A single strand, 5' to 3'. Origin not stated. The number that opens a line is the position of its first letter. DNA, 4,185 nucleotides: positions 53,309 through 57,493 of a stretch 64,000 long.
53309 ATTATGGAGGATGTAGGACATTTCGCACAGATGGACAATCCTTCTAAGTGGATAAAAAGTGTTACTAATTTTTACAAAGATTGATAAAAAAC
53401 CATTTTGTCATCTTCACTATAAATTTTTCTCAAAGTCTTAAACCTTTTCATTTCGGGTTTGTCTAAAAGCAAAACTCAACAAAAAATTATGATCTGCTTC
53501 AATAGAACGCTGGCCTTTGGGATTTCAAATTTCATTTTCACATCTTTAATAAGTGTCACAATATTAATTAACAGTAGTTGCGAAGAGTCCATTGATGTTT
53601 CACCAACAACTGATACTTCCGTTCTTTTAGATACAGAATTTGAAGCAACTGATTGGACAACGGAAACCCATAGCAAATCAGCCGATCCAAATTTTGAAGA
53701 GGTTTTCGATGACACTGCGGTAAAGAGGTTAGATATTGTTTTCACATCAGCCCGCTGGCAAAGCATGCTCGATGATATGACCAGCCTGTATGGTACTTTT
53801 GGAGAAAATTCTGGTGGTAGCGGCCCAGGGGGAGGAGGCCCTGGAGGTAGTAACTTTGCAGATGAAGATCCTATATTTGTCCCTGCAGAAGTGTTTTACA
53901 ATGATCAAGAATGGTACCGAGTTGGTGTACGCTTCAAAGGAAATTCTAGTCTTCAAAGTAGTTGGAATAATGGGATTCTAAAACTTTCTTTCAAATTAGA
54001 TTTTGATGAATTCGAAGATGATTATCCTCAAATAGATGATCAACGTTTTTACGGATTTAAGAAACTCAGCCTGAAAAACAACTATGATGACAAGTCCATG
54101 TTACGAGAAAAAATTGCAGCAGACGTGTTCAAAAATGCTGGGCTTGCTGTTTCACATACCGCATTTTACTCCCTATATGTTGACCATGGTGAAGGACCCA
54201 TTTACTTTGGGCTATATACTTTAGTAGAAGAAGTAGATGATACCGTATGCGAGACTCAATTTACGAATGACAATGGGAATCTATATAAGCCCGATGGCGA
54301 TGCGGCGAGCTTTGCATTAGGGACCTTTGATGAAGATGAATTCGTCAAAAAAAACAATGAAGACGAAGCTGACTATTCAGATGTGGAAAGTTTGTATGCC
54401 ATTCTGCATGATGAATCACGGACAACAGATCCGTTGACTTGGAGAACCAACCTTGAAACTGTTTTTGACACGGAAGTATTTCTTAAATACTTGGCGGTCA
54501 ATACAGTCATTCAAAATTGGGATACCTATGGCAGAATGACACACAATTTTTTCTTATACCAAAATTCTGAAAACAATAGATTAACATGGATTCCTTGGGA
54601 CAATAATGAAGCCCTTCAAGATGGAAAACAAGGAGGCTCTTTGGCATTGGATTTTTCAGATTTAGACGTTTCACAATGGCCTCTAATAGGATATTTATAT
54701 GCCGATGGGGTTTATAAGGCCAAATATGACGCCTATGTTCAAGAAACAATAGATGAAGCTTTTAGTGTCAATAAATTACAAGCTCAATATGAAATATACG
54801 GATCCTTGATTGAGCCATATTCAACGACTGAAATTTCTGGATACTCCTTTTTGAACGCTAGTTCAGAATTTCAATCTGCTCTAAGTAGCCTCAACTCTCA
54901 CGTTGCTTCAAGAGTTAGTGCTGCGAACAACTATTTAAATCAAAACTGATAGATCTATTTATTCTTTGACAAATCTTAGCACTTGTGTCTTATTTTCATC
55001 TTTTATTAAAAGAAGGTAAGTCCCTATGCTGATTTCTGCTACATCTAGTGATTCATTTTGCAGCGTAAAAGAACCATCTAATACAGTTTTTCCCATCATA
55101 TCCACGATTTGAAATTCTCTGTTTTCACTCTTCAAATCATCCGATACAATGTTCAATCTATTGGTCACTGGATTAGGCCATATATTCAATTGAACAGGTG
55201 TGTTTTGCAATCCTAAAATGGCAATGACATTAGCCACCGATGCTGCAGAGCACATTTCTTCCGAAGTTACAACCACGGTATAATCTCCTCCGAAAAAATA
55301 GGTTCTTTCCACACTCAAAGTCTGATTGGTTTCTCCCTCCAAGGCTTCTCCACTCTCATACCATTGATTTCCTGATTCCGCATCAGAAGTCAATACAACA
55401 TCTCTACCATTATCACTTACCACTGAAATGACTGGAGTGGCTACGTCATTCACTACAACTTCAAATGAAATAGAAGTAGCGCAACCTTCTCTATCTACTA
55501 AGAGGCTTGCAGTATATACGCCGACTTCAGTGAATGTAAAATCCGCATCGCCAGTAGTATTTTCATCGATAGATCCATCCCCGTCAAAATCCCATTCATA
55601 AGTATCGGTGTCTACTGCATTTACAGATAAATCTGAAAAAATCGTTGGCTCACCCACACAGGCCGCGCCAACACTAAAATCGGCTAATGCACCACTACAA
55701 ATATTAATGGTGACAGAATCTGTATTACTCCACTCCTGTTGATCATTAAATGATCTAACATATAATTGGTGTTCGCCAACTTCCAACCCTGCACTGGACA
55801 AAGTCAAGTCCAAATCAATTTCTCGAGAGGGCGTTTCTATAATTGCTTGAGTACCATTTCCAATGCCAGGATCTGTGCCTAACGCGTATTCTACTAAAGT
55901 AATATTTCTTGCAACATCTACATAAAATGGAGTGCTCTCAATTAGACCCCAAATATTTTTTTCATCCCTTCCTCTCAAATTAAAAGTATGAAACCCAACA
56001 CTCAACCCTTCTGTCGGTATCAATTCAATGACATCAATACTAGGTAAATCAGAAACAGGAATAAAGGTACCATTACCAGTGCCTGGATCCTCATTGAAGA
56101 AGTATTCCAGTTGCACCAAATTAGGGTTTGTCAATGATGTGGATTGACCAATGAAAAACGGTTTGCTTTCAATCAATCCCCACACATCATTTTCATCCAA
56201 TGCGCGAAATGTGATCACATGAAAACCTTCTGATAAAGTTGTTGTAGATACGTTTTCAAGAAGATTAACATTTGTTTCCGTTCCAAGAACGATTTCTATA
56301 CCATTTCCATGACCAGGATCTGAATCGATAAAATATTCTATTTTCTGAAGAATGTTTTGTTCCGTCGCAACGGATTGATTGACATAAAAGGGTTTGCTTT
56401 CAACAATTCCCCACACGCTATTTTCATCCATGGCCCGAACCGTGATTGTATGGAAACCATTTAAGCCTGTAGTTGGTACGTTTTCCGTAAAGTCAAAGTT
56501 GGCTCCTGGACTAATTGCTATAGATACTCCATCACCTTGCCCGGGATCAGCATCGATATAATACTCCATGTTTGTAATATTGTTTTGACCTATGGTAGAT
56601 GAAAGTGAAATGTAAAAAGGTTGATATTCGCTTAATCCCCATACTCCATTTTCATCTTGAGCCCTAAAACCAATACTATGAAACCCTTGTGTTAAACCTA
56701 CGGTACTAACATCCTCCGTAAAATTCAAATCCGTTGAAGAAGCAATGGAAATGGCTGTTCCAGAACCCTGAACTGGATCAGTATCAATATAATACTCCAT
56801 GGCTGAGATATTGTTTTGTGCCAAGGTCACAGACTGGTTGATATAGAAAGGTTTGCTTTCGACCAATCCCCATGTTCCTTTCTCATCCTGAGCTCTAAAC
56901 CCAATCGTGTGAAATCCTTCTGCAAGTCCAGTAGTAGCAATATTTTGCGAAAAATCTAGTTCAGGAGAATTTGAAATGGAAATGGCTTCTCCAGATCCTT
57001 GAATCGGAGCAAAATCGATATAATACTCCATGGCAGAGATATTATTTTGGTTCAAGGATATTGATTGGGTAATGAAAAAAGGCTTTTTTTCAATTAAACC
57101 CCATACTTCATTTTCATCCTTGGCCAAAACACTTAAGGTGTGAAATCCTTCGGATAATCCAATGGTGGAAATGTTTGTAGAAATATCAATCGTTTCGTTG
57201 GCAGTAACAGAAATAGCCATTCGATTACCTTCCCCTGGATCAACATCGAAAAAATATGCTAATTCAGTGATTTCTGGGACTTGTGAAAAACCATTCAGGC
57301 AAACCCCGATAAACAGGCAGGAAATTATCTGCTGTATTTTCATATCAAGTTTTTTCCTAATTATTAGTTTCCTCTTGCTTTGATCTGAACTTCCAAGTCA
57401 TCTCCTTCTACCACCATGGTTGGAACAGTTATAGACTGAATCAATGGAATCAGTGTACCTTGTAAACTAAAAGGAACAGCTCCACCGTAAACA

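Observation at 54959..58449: Beta-helix protein paired with a seven-repeat 'DPG' T9SS protein: candidate piggy-back secretion or multivalent display system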

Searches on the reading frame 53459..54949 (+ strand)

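Call 3: search_protein_families(library=pfam, proteins=[window:53459-54949:+], max_evalue=0.1)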
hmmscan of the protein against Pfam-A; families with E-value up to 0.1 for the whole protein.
window:53459-54949:+ (496 aa): 1 family
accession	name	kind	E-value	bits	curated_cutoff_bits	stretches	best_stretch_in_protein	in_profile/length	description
PF08757.17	CotH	-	1.6e-65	222.2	23.8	1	157-485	1-318/322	CotH kinase protein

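Call 4: search_protein_families(library=ncbifam, proteins=[window:53459-54949:+], max_evalue=0.1)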
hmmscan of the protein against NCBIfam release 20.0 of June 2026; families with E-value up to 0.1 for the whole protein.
window:53459-54949:+ (496 aa): 0 families

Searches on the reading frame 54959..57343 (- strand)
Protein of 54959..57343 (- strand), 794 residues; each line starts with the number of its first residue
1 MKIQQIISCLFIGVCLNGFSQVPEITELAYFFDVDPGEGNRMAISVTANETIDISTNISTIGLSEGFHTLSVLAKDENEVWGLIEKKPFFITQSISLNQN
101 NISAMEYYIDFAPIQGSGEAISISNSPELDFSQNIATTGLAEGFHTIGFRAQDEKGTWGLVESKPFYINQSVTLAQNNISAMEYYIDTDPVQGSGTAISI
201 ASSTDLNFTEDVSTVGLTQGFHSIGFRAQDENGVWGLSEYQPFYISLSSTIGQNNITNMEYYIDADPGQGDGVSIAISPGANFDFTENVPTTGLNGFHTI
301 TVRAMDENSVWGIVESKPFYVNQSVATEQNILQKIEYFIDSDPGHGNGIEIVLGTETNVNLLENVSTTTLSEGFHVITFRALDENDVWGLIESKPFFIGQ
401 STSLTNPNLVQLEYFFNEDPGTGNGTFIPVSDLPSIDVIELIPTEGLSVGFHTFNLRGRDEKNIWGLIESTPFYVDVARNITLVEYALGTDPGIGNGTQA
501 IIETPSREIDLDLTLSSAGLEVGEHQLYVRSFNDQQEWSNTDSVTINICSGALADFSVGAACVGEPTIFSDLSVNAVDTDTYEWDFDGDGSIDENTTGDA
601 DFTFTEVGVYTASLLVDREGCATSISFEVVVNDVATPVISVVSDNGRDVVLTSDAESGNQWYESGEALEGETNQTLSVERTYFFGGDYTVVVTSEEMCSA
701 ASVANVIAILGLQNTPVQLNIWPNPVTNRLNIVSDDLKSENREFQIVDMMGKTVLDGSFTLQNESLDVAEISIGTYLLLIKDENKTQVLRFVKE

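Call 3: search_protein_families(library=pfam, proteins=[window:54959-57343:-], max_evalue=0.1)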
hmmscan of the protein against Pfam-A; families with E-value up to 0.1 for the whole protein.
window:54959-57343:- (794 aa): 6 families
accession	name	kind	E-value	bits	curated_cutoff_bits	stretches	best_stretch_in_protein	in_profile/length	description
PF18962.6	Por_Secre_tail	-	6.1e-12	46.1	27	1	721-788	1-70/75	Secretion system C-terminal sorting domain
PF18911.6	PKD_4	-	2.3e-07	31.2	27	1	562-629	15-83/85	PKD domain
PF05610.16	DUF779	-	3.1e-07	31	25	0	226-284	34-89/94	Protein of unknown function (DUF779)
PF04764.17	DUF613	-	0.0004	20.9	25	0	151-186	6-42/120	Protein of unknown function (DUF613)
PF00801.26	PKD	-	0.00094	19.6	23.5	1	573-617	22-66/80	PKD domain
PF02536.19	mTERF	-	0.024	14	23.1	0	360-405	136-181/314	mTERF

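Call 4: search_protein_families(library=ncbifam, proteins=[window:54959-57343:-], max_evalue=0.1)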
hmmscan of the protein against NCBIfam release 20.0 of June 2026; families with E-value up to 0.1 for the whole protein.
window:54959-57343:- (794 aa): 4 families
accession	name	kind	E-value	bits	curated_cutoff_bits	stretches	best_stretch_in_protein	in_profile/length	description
TIGR04183.1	Por_Secre_tail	domain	6.6e-12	45.3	23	1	721-794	1-72/72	T9SS type A sorting domain-containing protein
NF038113.1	T9SSA_dep_M36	equivalog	5.5e-08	31.4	885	1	713-789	789-864/869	T9SS-dependent M36 family metallopeptidase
NF050177.1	TapA_OM_Porphy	equivalog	0.00042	19.2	500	1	716-792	468-542/544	TapA/TapC family T9SS-dependent outer membrane protein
NF009700.0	PRK13226.1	equivalog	0.034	13.8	342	0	295-334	98-137/229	phosphoglycolate phosphatase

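Call 8: search_solved_structures(query=window:54959-57343:-, max_evalue=1)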
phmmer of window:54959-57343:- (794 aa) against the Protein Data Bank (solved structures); distinct sequences matched with E-value up to 1: 2.
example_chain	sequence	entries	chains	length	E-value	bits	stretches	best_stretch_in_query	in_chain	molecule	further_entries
7pzj_A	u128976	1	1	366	0.1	14.2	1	707-784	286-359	Lipase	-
8wc1_A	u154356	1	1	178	0.77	11.3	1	569-681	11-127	Pectate lyase family 9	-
